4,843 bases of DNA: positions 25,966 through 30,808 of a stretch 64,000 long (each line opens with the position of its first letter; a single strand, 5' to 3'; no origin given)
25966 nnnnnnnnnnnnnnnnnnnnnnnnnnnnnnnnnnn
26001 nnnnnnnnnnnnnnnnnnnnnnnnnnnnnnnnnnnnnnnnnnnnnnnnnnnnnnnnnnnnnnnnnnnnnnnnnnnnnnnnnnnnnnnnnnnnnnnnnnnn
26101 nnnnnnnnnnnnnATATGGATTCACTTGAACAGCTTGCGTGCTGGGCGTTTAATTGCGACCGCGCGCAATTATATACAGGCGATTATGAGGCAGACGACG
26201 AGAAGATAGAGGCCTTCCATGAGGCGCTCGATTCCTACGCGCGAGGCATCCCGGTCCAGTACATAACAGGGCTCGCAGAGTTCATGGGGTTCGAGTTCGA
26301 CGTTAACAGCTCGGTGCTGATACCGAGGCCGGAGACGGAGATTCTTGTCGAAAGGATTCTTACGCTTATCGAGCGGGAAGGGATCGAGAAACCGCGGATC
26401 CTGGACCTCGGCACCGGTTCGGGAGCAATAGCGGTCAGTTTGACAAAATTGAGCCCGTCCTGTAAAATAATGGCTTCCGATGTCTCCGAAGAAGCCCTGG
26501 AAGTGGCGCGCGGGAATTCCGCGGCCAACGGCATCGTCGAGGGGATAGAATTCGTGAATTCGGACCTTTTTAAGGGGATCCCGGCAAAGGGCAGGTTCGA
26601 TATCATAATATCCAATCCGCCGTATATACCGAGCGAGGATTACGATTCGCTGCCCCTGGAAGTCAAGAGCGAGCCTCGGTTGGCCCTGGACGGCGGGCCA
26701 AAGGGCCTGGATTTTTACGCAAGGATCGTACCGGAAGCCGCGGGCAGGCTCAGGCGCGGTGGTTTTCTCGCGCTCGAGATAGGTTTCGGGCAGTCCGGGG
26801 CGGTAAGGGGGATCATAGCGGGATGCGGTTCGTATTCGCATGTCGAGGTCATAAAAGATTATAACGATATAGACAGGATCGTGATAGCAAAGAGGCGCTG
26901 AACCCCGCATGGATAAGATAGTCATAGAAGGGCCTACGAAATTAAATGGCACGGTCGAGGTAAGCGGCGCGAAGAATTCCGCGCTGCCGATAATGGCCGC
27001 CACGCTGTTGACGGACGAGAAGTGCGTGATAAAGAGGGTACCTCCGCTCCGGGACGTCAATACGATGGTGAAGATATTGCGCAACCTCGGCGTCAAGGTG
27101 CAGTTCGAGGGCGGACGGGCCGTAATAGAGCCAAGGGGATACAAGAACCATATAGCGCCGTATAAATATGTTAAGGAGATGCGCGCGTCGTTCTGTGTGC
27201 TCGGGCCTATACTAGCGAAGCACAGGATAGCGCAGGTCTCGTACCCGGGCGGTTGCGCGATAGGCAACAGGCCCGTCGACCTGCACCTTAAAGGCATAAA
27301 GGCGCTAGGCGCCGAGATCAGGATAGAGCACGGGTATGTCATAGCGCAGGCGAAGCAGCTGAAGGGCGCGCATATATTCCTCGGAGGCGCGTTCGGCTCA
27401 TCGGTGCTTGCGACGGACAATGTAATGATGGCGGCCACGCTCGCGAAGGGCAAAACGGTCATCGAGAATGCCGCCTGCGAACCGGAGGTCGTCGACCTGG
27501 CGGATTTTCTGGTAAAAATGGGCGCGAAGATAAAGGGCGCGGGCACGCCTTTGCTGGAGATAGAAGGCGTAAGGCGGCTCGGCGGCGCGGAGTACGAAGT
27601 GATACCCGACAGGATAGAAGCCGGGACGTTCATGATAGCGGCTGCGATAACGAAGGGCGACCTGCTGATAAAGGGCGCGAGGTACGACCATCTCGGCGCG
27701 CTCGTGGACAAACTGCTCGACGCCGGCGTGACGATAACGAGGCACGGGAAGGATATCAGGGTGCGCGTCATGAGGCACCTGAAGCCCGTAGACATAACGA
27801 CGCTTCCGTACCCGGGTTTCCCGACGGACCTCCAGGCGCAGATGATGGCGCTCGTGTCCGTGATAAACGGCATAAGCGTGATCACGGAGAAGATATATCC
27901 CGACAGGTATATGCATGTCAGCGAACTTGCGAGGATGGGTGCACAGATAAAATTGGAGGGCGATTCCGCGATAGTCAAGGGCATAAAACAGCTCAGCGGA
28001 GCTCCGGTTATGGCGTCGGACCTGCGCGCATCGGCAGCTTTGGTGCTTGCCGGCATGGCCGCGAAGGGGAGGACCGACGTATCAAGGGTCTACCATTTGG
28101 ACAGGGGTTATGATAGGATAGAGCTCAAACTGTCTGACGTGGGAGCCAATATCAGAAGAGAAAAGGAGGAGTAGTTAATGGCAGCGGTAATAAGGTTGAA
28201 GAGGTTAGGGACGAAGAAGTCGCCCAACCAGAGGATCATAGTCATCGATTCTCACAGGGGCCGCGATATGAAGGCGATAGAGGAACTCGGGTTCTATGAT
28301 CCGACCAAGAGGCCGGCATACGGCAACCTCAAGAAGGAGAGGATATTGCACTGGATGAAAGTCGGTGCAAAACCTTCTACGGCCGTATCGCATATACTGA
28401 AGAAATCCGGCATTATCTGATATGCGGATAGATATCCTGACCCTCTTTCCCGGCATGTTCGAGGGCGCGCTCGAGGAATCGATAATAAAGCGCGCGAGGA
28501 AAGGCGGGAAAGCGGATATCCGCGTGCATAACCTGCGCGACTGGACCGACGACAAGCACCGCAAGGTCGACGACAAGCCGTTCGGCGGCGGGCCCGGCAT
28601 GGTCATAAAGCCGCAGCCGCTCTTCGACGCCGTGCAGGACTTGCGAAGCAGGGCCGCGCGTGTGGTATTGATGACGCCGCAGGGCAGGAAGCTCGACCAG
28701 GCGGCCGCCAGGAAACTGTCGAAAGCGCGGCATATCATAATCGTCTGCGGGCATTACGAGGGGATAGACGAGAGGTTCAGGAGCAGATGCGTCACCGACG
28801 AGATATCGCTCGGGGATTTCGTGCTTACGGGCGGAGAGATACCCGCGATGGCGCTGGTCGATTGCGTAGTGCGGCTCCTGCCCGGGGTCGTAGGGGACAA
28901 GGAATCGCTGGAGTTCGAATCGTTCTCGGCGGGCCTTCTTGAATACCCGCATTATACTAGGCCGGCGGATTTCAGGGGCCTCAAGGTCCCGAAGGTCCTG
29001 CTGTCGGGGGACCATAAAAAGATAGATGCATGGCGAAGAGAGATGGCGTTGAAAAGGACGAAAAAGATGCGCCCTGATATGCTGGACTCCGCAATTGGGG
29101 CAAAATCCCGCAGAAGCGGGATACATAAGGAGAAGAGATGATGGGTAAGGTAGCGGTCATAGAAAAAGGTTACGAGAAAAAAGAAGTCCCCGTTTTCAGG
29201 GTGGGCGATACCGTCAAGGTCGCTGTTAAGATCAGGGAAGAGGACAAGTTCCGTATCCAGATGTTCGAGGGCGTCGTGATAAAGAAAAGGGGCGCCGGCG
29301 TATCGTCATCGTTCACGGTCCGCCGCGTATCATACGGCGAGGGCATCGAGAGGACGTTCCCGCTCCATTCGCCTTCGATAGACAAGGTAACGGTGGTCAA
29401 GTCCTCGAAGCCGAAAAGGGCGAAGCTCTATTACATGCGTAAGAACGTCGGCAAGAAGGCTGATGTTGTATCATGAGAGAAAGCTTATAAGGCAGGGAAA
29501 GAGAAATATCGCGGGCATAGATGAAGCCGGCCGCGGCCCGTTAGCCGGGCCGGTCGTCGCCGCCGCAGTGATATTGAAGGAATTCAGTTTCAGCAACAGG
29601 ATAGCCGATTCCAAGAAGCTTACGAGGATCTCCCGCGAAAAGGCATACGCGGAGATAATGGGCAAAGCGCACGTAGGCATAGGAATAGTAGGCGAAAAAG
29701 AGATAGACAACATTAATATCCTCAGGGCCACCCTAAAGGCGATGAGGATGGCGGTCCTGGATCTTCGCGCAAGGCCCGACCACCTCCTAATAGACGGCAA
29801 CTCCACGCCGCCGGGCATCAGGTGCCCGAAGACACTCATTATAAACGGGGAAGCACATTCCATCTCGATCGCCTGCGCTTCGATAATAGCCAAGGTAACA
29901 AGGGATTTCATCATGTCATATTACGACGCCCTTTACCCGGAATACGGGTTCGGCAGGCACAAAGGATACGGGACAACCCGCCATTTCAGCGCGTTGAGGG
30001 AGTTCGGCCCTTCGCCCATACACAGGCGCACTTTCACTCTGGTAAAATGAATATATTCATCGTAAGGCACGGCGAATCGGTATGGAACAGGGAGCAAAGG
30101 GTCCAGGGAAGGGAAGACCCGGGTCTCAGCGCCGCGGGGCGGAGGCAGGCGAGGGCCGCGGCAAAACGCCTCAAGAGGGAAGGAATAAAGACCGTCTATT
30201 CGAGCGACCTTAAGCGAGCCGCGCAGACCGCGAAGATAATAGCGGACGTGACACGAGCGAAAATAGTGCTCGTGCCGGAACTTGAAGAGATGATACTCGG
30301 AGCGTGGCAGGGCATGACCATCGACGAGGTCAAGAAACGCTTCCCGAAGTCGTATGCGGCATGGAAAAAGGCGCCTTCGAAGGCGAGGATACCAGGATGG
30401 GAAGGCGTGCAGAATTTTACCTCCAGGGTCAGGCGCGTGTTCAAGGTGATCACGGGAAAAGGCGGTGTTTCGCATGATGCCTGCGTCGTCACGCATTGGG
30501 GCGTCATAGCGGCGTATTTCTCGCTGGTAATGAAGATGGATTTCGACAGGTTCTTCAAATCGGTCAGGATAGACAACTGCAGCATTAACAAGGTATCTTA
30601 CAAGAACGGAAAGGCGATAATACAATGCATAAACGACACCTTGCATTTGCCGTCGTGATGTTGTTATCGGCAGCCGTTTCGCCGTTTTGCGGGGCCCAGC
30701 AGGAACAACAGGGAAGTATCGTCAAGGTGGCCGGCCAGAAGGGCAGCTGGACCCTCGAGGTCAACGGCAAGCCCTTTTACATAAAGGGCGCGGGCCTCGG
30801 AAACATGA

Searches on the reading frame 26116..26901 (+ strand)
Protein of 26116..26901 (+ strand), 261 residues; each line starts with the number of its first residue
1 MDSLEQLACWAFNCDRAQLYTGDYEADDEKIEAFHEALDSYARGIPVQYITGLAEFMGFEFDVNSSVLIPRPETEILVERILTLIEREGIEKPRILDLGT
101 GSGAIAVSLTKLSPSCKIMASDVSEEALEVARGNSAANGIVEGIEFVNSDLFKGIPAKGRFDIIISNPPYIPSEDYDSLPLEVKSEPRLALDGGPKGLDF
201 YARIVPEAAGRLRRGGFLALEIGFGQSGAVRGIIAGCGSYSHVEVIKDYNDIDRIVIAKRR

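Call 38: search_protein_families(library=pfam, proteins=[window:26116-26901:+], max_evalue=0.001)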
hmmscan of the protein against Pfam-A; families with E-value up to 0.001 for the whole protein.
window:26116-26901:+ (261 aa): 15 families
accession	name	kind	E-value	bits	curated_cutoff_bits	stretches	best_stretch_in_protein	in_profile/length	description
PF05175.20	MTS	-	1.1e-17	64.7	23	1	84-171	30-109/170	Methyltransferase small domain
PF13847.12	Methyltransf_31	-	1.2e-12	48.1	27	1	94-167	6-81/145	Methyltransferase domain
PF13649.12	Methyltransf_25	-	1.3e-11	45.5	27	1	95-176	1-82/97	Methyltransferase domain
PF06325.19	PrmA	-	4.1e-10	40.1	22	1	83-167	153-233/296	Ribosomal protein L11 methyltransferase (PrmA)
PF17827.6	PrmC_N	-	8.9e-10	39.4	23.4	1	5-52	23-71/71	PrmC N-terminal domain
PF08241.18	Methyltransf_11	-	1.9e-07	32.1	21.2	1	96-167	1-67/95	Methyltransferase domain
PF00891.24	Methyltransf_2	-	6e-07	29.5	22.3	1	74-156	47-126/210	O-methyltransferase domain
PF07669.17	Eco57I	-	2.9e-06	27.9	25.3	1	105-178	11-92/171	Eco57I restriction-modification methylase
PF01170.24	UPF0020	-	3.9e-06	27.2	22.3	1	114-170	75-131/197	RMKL-like, methyltransferase domain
PF08242.18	Methyltransf_12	-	6.7e-06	27.2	30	1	96-167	1-72/98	Methyltransferase domain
PF03602.21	Cons_hypoth95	-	8.6e-06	26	24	1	71-178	22-131/182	Conserved hypothetical protein 95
PF12847.13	Methyltransf_18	-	4.5e-05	23.9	27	1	92-164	15-86/151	Methyltransferase domain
PF01209.24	Ubie_methyltran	-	0.00024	21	20.1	1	93-164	49-120/233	ubiE/COQ5 methyltransferase family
PF10294.15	Methyltransf_16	-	0.00026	21.2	21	1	85-139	40-93/174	Lysine methyltransferase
PF05971.18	Methyltransf_10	-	0.00033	20.6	23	1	62-174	69-191/299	RNA methyltransferase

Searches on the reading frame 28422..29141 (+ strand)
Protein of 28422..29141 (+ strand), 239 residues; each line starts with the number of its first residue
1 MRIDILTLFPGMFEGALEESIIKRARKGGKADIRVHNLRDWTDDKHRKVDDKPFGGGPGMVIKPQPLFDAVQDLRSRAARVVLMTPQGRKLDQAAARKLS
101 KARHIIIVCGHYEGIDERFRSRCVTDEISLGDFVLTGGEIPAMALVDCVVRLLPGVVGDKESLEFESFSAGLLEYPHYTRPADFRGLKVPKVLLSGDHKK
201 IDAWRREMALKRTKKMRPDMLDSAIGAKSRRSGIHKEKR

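Call 84: search_protein_families(library=pfam, proteins=[window:28422-29141:+], max_evalue=0.00001)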
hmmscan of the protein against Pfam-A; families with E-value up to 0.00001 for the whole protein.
window:28422-29141:+ (239 aa): 1 family
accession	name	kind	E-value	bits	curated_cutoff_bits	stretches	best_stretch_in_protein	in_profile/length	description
PF01746.26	tRNA_m1G_MT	-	5.1e-68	229.1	27.3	1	23-218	2-195/195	tRNA (Guanine-1)-methyltransferase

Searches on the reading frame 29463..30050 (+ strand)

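Call 84: search_protein_families(library=pfam, proteins=[window:29463-30050:+], max_evalue=0.00001)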
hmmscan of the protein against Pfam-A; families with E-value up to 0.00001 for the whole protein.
window:29463-30050:+ (195 aa): 1 family
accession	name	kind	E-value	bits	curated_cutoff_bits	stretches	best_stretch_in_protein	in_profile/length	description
PF01351.25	RNase_HII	-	4.8e-35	121.7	25.8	1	17-193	1-198/199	Ribonuclease HII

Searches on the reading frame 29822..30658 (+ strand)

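Call 38: search_protein_families(library=pfam, proteins=[window:29822-30658:+], max_evalue=0.001)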
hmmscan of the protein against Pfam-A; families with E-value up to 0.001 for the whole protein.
window:29822-30658:+ (278 aa): 1 family
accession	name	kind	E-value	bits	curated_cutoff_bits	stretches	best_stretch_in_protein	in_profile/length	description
PF00300.27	His_Phos_1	-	1.5e-55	188.3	21.7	1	78-273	1-194/194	Histidine phosphatase superfamily (branch 1)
